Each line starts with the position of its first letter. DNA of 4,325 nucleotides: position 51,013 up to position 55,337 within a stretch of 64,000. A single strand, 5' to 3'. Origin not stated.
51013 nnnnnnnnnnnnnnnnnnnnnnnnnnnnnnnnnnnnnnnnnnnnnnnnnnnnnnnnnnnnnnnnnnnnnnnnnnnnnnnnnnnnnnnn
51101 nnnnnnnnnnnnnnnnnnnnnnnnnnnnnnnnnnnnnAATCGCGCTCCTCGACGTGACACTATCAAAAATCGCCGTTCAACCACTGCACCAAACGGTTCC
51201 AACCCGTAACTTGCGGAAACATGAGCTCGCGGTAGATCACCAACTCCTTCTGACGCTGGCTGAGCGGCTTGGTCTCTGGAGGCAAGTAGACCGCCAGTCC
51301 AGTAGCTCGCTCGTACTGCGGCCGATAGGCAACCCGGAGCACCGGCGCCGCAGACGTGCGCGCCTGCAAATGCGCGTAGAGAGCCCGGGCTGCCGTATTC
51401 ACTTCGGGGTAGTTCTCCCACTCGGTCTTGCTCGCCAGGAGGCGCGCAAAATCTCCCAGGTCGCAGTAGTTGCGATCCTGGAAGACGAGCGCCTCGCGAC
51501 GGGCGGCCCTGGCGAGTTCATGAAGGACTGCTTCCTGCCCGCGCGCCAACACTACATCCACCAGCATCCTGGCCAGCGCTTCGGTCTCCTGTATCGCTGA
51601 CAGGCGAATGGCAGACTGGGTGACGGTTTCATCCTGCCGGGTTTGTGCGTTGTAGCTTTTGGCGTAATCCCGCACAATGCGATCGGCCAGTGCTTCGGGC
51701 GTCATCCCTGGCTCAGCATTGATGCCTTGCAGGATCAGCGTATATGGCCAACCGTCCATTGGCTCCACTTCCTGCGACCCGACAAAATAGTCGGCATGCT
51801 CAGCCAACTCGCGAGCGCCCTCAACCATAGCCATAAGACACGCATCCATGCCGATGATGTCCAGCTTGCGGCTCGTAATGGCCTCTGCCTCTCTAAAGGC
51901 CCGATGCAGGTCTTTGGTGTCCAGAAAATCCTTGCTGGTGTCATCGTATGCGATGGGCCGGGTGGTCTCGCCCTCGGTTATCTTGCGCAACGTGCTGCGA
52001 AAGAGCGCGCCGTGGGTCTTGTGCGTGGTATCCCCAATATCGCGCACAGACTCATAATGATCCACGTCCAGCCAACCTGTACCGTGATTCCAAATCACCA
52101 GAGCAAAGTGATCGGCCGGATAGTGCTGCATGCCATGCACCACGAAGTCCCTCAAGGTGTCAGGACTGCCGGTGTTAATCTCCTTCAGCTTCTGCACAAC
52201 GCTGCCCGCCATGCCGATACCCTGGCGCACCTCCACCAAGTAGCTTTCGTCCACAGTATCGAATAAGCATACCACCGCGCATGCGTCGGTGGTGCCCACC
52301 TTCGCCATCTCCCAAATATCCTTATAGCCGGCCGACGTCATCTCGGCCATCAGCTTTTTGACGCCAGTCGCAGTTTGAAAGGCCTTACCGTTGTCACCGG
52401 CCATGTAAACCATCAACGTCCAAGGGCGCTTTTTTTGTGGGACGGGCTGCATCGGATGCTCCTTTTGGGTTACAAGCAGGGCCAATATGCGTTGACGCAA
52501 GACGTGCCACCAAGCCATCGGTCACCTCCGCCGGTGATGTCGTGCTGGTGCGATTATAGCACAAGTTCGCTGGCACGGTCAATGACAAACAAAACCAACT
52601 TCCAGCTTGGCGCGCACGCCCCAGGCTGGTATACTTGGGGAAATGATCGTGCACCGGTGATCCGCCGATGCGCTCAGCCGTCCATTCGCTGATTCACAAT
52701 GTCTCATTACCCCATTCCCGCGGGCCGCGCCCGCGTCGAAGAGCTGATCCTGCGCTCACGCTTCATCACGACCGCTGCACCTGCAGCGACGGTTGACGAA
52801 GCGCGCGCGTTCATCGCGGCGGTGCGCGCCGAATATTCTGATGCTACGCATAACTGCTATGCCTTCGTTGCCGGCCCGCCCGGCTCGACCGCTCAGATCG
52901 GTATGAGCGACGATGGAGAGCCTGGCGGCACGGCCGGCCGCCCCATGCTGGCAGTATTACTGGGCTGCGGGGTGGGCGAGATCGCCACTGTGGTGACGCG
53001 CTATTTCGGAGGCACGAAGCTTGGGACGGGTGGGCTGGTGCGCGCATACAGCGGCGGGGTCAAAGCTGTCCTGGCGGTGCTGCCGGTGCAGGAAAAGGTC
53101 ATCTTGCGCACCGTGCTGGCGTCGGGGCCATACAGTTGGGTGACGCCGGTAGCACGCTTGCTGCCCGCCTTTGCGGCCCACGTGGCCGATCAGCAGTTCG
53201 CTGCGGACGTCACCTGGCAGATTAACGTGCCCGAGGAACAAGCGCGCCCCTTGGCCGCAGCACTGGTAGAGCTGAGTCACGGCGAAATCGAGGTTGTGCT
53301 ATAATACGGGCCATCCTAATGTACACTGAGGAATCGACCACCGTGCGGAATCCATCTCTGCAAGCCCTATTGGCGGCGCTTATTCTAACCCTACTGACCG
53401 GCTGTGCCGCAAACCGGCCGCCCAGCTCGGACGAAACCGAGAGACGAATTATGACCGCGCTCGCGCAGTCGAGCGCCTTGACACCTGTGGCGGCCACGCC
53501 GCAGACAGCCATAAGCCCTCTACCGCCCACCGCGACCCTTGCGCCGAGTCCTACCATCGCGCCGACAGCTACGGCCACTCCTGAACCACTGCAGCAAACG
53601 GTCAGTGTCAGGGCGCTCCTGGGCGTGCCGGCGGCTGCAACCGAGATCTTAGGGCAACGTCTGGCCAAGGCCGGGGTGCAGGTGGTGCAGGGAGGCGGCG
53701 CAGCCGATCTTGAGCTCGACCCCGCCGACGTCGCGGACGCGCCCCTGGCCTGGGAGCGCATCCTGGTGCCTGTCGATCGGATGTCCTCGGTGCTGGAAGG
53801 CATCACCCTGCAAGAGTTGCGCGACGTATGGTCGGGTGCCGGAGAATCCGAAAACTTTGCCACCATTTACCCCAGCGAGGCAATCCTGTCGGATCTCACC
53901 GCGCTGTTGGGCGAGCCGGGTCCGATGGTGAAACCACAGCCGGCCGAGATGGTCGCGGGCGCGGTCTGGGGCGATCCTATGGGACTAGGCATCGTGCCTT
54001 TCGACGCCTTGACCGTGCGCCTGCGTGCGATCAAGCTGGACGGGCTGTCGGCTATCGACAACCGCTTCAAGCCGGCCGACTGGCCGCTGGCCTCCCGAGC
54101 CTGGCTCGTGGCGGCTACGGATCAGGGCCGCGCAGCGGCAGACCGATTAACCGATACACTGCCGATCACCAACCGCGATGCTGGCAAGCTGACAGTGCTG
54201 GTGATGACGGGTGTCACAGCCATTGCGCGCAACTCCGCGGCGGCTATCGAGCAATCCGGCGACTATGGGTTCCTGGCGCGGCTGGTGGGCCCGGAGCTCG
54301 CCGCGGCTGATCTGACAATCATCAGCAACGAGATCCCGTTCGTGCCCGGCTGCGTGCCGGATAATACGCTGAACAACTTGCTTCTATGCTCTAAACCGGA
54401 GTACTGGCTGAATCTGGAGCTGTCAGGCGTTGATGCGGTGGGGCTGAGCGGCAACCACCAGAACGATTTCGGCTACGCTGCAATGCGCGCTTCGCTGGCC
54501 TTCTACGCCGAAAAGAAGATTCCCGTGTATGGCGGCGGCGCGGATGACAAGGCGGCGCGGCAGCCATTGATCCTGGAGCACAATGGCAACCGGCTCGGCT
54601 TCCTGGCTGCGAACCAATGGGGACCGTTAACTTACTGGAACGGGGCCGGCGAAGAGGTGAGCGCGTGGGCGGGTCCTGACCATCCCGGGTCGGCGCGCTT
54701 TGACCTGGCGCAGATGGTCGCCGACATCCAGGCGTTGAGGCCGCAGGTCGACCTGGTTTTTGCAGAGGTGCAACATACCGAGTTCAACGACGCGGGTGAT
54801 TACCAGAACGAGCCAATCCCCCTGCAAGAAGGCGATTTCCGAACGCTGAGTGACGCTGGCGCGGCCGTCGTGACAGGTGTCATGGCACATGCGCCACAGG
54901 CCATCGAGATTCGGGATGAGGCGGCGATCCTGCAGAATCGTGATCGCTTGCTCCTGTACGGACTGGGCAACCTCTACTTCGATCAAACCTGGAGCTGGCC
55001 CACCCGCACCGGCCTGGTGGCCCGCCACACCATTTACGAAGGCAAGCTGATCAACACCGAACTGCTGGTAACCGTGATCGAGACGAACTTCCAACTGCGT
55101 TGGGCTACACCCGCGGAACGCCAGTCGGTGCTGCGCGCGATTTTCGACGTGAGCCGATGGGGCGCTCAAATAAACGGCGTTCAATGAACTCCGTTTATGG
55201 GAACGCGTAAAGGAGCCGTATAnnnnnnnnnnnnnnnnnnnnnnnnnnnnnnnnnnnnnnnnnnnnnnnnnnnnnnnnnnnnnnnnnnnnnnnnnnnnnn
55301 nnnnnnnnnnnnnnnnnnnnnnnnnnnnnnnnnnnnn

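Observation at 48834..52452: Intracellular clostripain + CHAT two-protease cassette: candidate proteolytic-cascade conflict/defence system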

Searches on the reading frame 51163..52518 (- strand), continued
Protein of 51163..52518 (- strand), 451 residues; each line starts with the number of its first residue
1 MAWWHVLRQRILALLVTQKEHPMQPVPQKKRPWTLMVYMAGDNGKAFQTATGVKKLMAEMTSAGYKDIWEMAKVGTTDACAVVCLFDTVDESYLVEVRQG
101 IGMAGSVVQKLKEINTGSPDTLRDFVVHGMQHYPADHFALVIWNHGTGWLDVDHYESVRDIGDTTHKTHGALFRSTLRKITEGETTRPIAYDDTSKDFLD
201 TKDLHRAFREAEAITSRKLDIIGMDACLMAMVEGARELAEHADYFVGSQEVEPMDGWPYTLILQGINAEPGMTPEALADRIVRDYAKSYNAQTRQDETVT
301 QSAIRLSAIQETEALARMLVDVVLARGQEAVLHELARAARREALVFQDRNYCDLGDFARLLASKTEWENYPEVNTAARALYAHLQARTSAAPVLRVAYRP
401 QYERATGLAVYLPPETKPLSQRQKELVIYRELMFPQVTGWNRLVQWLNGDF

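Call 24: search_solved_structures(query=A2, max_evalue=0.001, show_alignments=1)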
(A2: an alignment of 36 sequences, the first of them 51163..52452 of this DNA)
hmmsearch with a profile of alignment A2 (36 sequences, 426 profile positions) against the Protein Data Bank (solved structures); distinct sequences matched with E-value up to 0.001: 10.
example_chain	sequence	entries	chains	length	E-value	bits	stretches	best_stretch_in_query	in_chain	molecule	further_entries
6mzo_A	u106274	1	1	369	2e-19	73.2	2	92-145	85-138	Inactive Zymogen C11 Protease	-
6n9j_A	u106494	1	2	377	5e-17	65.2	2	193-358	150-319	Clostripain-related protein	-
9cip_A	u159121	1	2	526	8.9e-11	44.7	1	86-127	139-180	Clostripain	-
3uws_B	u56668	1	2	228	1.4e-08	37.4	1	196-392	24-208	hypothetical protein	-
4yec_B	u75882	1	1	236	1.5e-08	37.4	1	196-392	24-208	Clostripain family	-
4yec_A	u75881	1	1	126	1.6e-08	37.2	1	83-134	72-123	Clostripain family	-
3uws_A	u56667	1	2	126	1.8e-08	37.1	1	83-134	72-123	hypothetical protein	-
5dyn_B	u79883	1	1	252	2e-07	33.6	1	173-415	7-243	Putative peptidase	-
6nag_A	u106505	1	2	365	1e-06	31.2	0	185-243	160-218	Clostripain-related protein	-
5dyn_A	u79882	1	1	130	3.5e-06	29.5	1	76-128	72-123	Putative peptidase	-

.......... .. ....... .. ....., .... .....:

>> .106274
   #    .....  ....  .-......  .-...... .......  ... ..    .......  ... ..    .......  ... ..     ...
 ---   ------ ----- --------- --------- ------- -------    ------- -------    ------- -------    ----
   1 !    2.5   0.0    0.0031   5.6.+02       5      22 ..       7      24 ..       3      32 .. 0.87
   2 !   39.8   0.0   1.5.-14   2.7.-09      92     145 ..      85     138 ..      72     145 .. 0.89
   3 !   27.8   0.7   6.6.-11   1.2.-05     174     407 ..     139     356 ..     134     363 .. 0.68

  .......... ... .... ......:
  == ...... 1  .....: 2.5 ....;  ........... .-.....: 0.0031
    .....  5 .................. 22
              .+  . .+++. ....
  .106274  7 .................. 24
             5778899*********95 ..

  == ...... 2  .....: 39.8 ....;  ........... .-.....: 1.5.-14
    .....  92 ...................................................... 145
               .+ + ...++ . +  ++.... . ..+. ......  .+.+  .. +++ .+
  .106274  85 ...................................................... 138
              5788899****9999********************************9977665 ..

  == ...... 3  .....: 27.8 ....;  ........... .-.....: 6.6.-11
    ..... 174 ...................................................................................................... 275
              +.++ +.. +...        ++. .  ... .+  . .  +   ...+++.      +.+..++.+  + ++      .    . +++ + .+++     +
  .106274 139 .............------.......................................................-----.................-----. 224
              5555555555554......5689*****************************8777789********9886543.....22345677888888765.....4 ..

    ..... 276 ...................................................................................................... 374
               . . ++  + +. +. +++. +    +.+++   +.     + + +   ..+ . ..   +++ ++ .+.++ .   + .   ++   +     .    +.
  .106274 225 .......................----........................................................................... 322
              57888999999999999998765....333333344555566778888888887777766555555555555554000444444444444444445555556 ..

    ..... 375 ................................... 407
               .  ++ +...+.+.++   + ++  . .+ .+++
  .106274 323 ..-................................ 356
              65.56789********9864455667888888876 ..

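Call 36: search_protein_families(library=pfam, proteins=[L073:6561-11132:+, L076:6007-7896:+, L072:6726-7958:+, L065:7404-9437:+], max_evalue=0.001)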
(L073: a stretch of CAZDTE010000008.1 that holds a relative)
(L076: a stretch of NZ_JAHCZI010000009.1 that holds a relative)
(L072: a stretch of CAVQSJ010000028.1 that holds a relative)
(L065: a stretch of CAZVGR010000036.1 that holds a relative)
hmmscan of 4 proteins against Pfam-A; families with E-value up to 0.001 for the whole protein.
L073:6561-11132:+ (1523 aa): 4 families
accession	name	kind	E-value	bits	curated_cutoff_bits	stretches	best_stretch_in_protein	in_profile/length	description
PF03415.19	Peptidase_C11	-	1.5e-45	156.7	25.8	2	641-826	106-288/359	Clostripain family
PF12770.12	CHAT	-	5.3e-39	134.8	24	1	1241-1515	3-289/289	CHAT domain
PF02789.23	Peptidase_M17_N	-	7.2e-10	39.3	23.4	1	973-1079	13-119/129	Cytosol aminopeptidase family, N-terminal domain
PF03568.22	Peptidase_C50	-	9.1e-05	22.2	27.8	1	1225-1384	178-330/395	Peptidase family C50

L076:6007-7896:+ (629 aa): 2 families
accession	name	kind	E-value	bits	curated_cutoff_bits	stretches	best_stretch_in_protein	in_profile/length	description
PF20703.3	nSTAND1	-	3.9e-44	152.3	27.1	1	9-396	1-343/379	Novel STAND NTPase 1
PF20305.4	pYEATS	-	0.00014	22.1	26.9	1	562-613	14-65/73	prokaryotic YEATS domain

L072:6726-7958:+ (410 aa): 1 family
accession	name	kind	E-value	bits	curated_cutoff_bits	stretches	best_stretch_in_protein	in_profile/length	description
PF12770.12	CHAT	-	3.3e-10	40.3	24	1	137-375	23-262/289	CHAT domain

L065:7404-9437:+ (677 aa): 1 family
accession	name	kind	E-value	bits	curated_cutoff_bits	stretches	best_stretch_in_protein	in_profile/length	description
PF03415.19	Peptidase_C11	-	4.4e-39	135.5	25.8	2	443-606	134-293/359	Clostripain family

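Call 60: search_protein_families(library=ncbifam, proteins=[window:51163-52452:-], max_evalue=0.01)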
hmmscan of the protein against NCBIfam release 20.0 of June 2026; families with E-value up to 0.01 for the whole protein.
window:51163-52452:- (429 aa): 1 family
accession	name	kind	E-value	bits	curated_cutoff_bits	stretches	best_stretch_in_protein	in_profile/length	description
TIGR02806.2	clostrip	equivalog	9.3e-06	24.7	550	0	91-129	90-128/472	clostripain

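Call 64: find_encoding_contigs(protein=P0021, flank=6000, max_places=2)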
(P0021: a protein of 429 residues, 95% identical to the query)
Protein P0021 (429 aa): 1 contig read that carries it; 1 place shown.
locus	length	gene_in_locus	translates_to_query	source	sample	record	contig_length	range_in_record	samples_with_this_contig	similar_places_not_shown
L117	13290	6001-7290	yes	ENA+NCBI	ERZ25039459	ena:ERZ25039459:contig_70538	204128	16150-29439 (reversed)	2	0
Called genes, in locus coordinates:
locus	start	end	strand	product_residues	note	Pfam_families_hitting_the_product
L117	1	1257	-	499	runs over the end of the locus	PF17760:UvrA_inter, PF17755:UvrA_DNA-bind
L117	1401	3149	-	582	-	PF03193:RsgA_GTPase (faint), PF00009:GTP_EFTU, PF00350:Dynamin_N, PF01926:MMR_HSR1, PF02421:FeoB_N (faint), PF04548:AIG1 (weak), PF00350:Dynamin_N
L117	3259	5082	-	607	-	PF09587:PGA_cap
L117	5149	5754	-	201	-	PF01205:Impact_N, PF09186:DUF1949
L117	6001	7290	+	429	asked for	PF03415:Peptidase_C11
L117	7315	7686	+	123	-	-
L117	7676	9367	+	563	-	-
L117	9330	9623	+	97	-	PF12770:CHAT (weak)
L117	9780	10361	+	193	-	PF01624:MutS_I, PF05188:MutS_II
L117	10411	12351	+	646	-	PF05188:MutS_II (faint), PF05192:MutS_III, PF05190:MutS_IV, PF00488:MutS_V, PF27441:MutS_C (weak)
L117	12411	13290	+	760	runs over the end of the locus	PF09371:Tex_N, PF22706:Tex_central_region, PF14639:YqgF (weak), PF16921:Tex_YqgF, PF14635:HHH_7 (weak), PF12836:HHH_3, PF17674:HHH_9, PF00575:S1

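Call 67: find_related_loci(query=A2, collection=viral_contigs, flank=5000)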
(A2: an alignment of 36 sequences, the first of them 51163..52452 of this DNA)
Query A2 (429 aa) in viral_contigs; peptide patterns used: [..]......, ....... (x = any residue, [..] = any of these).
9 stretches matched a pattern; 1 encode a relative of the query (tblastn E <= 1e-3); 1 distinct loci.
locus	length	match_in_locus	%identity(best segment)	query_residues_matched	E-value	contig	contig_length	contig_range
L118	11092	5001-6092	30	5-422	2e-29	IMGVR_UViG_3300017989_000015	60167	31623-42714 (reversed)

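Call 68: search_dna_similar(query=window:51163-52452:-, collection=plasmids, mode=protein, max_rows=10)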
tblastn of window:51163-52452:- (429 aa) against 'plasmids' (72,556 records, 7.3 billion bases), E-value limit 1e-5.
Records with a match: 59; places in all: 60; records where one place covers at least 80% of the query: 4.
Best place of each record, by identity: <60% 59.
By first word of the organism name: Burkholderia 52; Ammonifex 1; Gemmatirosa 1; Skermanella 1; Nonomuraea 1; Bacillus 1; Parabacteroides 1; Deinococcus 1.
By predicted mobility (MOB-suite, as given by PLSDB): mobilizable 42; non-mobilizable 12; conjugative 5.
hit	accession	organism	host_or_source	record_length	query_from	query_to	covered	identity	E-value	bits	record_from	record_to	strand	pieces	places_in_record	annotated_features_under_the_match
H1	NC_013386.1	Ammonifex degensii KC4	-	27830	11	418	95%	29.7%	2e-27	122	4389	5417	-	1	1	clostripain-related cysteine peptidase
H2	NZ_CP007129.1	Gemmatirosa kalamazoonensis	-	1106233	8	427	98%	26.4%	2e-18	96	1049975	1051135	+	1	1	record has no annotation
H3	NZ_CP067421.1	Skermanella sp. TT6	Homo sapiens,single cell,skin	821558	11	418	95%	23.1%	4e-13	79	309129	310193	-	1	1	clostripain-related cysteine peptidase | TfuA-like protein | amidase family protein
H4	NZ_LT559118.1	Nonomuraea gerenzanensis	-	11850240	5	289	66%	32.1%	3e-34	143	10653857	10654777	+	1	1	none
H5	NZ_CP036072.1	Bacillus wiedmannii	cell culture,soil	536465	8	391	90%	23.3%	5e-17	91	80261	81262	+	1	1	clostripain-related cysteine peptidase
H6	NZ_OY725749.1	Parabacteroides distasonis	-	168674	93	408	74%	24.4%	7e-13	78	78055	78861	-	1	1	clostripain-related cysteine peptidase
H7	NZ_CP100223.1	Burkholderia glumae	cell culture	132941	3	306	71%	24.4%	8e-15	84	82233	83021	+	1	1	clostripain-related cysteine peptidase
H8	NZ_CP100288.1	Burkholderia glumae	cell culture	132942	3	304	70%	24.6%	6e-15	85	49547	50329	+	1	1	clostripain-related cysteine peptidase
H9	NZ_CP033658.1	Burkholderia glumae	bacterial cell,diseased rice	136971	3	304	70%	24.6%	6e-15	85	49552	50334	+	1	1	clostripain-related cysteine peptidase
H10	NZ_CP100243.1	Burkholderia glumae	cell culture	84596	3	304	70%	24.6%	7e-15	85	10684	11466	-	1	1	clostripain-related cysteine peptidase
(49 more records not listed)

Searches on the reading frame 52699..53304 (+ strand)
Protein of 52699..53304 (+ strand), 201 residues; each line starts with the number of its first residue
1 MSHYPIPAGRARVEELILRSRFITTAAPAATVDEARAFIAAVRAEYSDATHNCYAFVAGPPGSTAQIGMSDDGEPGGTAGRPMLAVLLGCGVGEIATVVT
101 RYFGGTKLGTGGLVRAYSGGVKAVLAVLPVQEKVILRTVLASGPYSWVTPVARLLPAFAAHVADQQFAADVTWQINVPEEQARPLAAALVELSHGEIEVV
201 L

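Call 36: search_protein_families(library=pfam, proteins=[window:52699-53304:+], max_evalue=0.001)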
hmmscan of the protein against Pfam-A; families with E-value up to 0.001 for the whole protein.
window:52699-53304:+ (201 aa): 2 families
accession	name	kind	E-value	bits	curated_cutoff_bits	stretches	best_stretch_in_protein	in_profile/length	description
PF01205.25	UPF0029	-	2.8e-34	117.8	27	1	19-125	2-107/107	Uncharacterized protein family UPF0029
PF09186.17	DUF1949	-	2.5e-10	40.5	23.7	1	144-195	4-55/56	Domain of unknown function (DUF1949)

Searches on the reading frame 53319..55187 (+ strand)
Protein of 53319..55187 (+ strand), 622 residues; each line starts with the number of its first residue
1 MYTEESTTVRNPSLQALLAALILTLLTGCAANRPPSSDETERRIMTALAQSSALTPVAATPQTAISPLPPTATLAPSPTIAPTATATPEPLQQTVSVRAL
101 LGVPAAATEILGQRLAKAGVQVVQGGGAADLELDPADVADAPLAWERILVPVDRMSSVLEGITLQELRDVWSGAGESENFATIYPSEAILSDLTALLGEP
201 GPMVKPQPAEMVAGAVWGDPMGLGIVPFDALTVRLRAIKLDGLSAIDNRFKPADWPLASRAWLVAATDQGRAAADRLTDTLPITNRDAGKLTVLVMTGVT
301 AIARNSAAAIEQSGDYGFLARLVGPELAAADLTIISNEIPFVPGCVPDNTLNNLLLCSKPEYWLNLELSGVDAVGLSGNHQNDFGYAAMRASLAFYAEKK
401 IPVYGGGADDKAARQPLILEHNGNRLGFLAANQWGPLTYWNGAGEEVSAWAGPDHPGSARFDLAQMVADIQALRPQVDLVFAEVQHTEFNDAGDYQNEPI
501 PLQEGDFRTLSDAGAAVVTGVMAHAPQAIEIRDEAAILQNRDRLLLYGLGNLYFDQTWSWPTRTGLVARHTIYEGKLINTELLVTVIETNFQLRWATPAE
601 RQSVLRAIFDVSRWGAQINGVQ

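Call 56: search_protein_families(library=pfam, proteins=[window:53319-55187:+], max_evalue=0.00001)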
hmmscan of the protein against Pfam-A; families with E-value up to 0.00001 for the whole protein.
window:53319-55187:+ (622 aa): 1 family
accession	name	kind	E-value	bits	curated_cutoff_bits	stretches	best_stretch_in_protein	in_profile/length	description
PF09587.15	PGA_cap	-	2.6e-34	119.3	27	1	294-556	2-255/255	Bacterial capsule synthesis protein PGA_cap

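Call 57: search_protein_families(library=padloc, proteins=[window:53319-55187:+], max_evalue=0.00001)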
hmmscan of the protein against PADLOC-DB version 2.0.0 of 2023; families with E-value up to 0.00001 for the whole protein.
window:53319-55187:+ (622 aa): 0 families
